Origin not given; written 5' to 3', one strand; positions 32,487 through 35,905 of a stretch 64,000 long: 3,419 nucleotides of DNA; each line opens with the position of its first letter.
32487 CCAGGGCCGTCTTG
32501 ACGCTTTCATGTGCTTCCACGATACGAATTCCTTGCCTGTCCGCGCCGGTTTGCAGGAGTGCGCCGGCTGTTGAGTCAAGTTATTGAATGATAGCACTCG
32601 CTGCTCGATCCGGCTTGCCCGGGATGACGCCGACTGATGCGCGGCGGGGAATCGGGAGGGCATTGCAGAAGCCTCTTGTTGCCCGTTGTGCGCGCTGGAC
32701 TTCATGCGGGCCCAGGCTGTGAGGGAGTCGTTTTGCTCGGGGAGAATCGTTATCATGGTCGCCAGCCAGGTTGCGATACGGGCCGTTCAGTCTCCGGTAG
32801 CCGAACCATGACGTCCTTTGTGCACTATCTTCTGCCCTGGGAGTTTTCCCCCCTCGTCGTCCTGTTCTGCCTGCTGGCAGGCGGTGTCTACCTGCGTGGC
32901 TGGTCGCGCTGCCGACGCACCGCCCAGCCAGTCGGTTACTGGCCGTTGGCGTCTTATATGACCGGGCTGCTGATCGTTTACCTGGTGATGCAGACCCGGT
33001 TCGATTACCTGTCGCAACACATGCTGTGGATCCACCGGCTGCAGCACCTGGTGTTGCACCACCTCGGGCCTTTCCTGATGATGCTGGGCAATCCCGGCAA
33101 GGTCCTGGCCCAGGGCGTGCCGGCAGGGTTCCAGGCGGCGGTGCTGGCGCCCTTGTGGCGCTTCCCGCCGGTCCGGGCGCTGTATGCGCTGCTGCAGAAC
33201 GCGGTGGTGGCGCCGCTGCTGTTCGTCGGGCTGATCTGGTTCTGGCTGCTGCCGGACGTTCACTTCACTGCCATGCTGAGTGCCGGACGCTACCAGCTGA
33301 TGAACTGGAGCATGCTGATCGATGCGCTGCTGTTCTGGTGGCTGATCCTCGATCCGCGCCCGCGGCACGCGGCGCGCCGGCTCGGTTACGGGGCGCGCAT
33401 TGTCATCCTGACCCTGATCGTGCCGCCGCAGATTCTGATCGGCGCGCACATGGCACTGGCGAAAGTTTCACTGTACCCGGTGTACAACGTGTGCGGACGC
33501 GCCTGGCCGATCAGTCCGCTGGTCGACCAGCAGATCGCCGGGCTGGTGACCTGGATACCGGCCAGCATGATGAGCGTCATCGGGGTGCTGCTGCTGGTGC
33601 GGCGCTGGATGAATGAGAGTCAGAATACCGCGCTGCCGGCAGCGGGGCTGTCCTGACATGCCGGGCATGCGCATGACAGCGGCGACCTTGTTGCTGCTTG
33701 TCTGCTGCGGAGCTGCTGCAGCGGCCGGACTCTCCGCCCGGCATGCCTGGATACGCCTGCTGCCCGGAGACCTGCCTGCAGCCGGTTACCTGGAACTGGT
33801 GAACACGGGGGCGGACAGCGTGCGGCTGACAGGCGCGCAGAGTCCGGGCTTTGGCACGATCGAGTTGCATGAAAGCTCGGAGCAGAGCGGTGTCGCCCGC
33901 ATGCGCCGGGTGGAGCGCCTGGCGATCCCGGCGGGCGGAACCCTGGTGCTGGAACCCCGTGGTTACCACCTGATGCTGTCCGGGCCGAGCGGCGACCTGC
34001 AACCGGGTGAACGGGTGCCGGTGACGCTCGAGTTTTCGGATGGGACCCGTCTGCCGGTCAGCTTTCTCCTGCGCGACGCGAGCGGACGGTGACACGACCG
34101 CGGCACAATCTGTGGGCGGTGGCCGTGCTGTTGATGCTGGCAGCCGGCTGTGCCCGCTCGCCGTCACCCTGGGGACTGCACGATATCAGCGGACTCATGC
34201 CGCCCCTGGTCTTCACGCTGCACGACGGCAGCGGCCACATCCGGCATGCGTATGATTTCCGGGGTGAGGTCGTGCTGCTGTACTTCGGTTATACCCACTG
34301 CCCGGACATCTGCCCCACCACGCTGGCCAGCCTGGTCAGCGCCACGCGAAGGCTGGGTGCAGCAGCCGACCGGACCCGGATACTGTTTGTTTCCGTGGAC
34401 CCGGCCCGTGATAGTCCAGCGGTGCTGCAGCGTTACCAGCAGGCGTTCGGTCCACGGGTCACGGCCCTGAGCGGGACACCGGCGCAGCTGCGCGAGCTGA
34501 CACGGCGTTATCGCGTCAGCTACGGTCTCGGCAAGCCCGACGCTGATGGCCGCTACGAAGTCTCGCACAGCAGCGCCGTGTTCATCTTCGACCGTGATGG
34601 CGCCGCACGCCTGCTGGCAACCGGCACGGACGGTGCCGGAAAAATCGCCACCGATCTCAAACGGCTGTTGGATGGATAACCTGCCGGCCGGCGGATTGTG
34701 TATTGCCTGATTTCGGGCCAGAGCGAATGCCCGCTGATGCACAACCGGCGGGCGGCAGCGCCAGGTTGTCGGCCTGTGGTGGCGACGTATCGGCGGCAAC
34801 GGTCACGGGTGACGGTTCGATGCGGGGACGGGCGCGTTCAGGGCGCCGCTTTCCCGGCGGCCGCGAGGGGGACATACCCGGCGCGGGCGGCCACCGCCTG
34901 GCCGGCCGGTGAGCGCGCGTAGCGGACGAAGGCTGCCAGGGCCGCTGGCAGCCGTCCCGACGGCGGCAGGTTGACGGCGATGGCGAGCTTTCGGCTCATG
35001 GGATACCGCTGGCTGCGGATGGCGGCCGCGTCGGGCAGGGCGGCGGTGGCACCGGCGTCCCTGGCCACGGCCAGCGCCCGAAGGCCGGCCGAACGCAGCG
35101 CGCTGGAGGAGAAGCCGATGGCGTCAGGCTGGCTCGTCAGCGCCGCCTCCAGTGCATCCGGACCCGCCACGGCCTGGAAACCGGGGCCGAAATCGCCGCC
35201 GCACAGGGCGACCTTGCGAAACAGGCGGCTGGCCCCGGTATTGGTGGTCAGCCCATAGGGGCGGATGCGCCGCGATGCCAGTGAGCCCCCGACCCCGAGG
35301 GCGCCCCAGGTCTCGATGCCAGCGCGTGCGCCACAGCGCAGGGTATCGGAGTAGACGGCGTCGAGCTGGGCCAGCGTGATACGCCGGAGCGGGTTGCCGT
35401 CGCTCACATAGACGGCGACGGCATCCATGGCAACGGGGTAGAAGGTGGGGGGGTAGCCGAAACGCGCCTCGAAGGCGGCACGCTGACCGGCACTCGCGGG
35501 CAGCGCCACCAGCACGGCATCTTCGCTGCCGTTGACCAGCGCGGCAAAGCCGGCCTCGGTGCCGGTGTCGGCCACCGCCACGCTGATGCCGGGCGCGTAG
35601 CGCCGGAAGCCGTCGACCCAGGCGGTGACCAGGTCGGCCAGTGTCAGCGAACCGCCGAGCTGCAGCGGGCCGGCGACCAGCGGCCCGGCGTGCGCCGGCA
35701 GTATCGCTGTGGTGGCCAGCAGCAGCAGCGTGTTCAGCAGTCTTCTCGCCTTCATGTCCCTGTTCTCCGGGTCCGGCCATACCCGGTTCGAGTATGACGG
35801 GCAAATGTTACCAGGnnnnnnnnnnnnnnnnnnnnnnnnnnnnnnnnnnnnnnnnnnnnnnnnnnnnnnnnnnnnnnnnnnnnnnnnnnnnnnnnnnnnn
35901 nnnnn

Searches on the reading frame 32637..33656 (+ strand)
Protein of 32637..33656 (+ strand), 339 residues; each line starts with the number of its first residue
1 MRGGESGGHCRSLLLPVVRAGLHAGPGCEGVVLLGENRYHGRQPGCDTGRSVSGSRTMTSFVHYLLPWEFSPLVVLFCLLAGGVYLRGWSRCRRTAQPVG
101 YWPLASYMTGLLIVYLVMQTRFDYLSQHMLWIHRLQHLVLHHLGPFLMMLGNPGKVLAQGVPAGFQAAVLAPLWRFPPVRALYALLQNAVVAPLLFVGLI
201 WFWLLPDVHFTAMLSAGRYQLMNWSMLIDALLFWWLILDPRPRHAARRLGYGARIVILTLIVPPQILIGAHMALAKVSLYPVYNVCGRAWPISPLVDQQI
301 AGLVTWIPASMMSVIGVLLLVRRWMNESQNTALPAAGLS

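Call 44: search_protein_families(library=pfam, proteins=[window:32637-33656:+], max_evalue=0.0001)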
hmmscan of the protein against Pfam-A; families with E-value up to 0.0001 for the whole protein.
window:32637-33656:+ (339 aa): 1 family
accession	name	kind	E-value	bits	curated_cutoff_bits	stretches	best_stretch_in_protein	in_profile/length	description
PF09678.15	Caa3_CtaG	-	1.1e-49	169.4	27.7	1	84-326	2-236/237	Cytochrome c oxidase caa3 assembly factor (Caa3_CtaG)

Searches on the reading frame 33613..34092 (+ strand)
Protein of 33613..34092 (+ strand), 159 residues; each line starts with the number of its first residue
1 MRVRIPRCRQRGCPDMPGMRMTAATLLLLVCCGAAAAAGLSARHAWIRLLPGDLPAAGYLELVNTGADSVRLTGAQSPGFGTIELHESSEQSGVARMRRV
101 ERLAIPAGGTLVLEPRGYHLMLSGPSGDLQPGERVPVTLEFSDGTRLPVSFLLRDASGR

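Call 44: search_protein_families(library=pfam, proteins=[window:33613-34092:+], max_evalue=0.0001)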
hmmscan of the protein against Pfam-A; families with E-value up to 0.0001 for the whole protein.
window:33613-34092:+ (159 aa): 1 family
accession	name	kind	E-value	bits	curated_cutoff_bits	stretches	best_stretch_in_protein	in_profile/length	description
PF04314.18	PCuAC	-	3.3e-34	117.5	29.4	1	43-149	2-109/109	Copper chaperone PCu(A)C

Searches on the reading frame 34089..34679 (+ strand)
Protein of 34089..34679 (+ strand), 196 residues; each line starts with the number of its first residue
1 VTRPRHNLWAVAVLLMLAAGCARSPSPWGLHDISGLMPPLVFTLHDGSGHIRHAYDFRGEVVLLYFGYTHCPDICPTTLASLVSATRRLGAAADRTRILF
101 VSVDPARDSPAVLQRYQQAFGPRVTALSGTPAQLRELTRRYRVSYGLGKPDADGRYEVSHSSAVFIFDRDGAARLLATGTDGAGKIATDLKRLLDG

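Call 44: search_protein_families(library=pfam, proteins=[window:34089-34679:+], max_evalue=0.0001)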
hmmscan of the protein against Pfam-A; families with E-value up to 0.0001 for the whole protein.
window:34089-34679:+ (196 aa): 2 families
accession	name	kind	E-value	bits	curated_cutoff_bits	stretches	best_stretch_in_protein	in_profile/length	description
PF02630.20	SCO1-SenC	-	4.5e-40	137.2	22.8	1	42-172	4-133/134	SCO1/SenC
PF00578.27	AhpC-TSA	-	3.1e-05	24.3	26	1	42-171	8-119/124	AhpC/TSA family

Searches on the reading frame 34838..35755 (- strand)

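Call 44: search_protein_families(library=pfam, proteins=[window:34838-35755:-], max_evalue=0.0001)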
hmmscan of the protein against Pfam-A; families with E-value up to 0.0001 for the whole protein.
window:34838-35755:- (305 aa): 2 families
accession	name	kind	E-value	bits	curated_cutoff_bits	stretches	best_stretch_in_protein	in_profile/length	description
PF12849.12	PBP_like_2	-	5.1e-19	69.5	27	1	23-282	4-265/267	PBP superfamily domain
PF13531.11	SBP_bac_11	-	2.1e-05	24.9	25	1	36-294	6-226/227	Bacterial extracellular solute-binding protein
